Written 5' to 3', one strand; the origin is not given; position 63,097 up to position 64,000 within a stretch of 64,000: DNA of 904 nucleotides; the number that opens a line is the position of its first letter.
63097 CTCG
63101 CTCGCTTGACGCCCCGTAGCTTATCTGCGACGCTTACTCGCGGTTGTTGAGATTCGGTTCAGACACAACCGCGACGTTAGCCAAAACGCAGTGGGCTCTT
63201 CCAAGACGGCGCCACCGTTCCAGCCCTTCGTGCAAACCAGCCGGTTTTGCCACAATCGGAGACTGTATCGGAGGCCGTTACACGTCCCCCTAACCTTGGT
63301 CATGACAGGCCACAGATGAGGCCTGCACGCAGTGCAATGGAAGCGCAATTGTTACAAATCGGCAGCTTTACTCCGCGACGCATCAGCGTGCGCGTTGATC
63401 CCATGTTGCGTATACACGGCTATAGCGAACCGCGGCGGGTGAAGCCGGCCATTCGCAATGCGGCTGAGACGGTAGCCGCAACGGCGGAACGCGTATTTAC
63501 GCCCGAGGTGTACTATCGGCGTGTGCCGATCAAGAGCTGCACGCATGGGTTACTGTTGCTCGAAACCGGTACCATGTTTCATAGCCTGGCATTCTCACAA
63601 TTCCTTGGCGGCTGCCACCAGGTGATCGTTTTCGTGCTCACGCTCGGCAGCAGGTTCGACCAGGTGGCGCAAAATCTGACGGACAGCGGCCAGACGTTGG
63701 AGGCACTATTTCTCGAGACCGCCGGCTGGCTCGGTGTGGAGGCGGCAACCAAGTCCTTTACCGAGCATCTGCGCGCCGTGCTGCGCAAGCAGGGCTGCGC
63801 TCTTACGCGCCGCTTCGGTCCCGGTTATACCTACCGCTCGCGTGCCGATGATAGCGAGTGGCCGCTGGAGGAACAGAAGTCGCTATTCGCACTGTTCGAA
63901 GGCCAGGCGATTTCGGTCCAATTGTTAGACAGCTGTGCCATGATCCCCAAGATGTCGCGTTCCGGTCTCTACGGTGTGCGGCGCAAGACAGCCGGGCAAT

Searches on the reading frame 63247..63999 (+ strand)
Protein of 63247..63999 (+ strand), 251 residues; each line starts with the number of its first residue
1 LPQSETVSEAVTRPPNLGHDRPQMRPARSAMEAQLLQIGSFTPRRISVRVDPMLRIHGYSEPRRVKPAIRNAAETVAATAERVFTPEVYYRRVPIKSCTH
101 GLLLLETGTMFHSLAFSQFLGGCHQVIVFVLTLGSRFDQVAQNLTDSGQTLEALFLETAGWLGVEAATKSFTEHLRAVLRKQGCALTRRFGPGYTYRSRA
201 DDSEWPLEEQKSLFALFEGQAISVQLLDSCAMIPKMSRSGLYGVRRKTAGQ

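Call 33: search_protein_families(library=pfam, proteins=[window:63247-63999:+], max_evalue=0.00001)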
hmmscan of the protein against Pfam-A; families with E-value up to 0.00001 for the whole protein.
window:63247-63999:+ (251 aa): 0 families

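Call 70: search_protein_families(library=pfam, proteins=[window:63247-63999:+], max_evalue=0.01)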
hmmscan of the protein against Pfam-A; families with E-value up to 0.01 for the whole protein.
window:63247-63999:+ (251 aa): 1 family
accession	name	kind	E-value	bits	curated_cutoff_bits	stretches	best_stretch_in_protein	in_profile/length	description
PF02965.22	Met_synt_B12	-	0.00052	20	25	1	208-244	211-248/273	Vitamin B12 dependent methionine synthase, activation domain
